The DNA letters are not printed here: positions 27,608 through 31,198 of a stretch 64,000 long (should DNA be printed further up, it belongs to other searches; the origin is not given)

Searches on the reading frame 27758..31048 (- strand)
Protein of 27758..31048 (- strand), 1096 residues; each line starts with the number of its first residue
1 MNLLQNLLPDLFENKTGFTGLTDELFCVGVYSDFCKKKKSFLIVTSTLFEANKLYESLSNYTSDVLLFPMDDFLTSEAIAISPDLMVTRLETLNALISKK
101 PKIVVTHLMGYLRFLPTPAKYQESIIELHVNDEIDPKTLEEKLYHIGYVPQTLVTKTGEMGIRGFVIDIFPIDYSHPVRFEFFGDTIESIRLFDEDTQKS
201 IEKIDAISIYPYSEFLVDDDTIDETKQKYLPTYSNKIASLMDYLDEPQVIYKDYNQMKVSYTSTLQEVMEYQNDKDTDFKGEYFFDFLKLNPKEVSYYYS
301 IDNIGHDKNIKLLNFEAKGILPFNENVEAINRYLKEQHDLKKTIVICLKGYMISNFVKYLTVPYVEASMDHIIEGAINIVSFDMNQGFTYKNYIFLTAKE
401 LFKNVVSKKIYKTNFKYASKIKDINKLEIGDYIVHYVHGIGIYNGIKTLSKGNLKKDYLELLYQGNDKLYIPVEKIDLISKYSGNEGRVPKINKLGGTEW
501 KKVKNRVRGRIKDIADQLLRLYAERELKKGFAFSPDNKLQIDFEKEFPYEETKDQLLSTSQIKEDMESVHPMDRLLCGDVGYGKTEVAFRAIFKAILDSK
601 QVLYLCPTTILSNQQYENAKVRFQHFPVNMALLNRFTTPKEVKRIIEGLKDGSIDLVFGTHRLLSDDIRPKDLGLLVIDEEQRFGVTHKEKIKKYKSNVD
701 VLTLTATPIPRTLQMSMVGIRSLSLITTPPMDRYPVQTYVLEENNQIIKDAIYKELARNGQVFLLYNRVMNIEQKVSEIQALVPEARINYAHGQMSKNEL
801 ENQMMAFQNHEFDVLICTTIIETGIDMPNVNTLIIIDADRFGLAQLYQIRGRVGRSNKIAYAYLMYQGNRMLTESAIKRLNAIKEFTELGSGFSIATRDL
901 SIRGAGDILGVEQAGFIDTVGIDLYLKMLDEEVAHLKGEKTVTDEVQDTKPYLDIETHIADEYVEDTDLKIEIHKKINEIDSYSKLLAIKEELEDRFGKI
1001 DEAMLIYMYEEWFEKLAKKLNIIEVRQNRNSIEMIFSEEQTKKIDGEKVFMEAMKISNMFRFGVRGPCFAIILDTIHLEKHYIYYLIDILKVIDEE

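Call 78: search_protein_families(library=ncbifam, proteins=[window:27758-31048:-], max_evalue=0.00001)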
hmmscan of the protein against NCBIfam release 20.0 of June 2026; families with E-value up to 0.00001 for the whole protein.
window:27758-31048:- (1096 aa): 27 families (the best 25 are shown)
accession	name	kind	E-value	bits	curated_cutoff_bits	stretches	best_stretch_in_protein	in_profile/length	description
TIGR00580.2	mfd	equivalog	1.1e-301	1003.5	800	1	143-1024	1-905/907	transcription-repair coupling factor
NF007966.0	PRK10689.1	equivalog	3.2e-211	704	1329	2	417-1090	467-1139/1148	transcription-repair coupling factor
NF008168.0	PRK10917.2-2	equivalog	1.6e-111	374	718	1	525-953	338-769/795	ATP-dependent DNA helicase RecG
NF008165.0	PRK10917.1-3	equivalog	3.9e-110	369.4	711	1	524-926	238-644/692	ATP-dependent DNA helicase RecG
TIGR00643.1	recG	equivalog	1e-107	361.4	659.4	1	525-919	210-610/629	ATP-dependent DNA helicase RecG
NF008170.0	PRK10917.2-4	equivalog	3.1e-92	309.9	975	1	520-960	370-809/826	ATP-dependent DNA helicase RecG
NF008164.0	PRK10917.1-2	equivalog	1.8e-87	294.2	785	1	524-916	250-645/704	ATP-dependent DNA helicase RecG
NF008163.0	PRK10917.1-1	equivalog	6.3e-86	289.2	796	1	521-919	239-645/692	ATP-dependent DNA helicase RecG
NF008166.0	PRK10917.1-4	equivalog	2.7e-78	263.8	864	1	535-915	261-654/705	ATP-dependent DNA helicase RecG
NF008167.0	PRK10917.2-1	equivalog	4.7e-72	243.2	995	1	536-960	270-726/744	ATP-dependent DNA helicase RecG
NF008169.0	PRK10917.2-3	equivalog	4.9e-60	203.7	555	1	541-915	220-581/610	ATP-dependent DNA helicase RecG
NF003673.1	PRK05298.1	equivalog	7.7e-30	103.8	743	2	76-228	107-259/653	excinuclease ABC subunit UvrB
TIGR00631.1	uvrb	equivalog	1.9e-29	102.4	750.1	2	71-229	102-260/658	excinuclease ABC subunit UvrB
TIGR00595.1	priA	equivalog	1.1e-18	67.2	230.35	2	575-697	1-117/509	replication restart helicase PriA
NF004069.0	PRK05580.2-1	equivalog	7.7e-18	64.2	767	1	549-684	104-234/612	primosomal protein N'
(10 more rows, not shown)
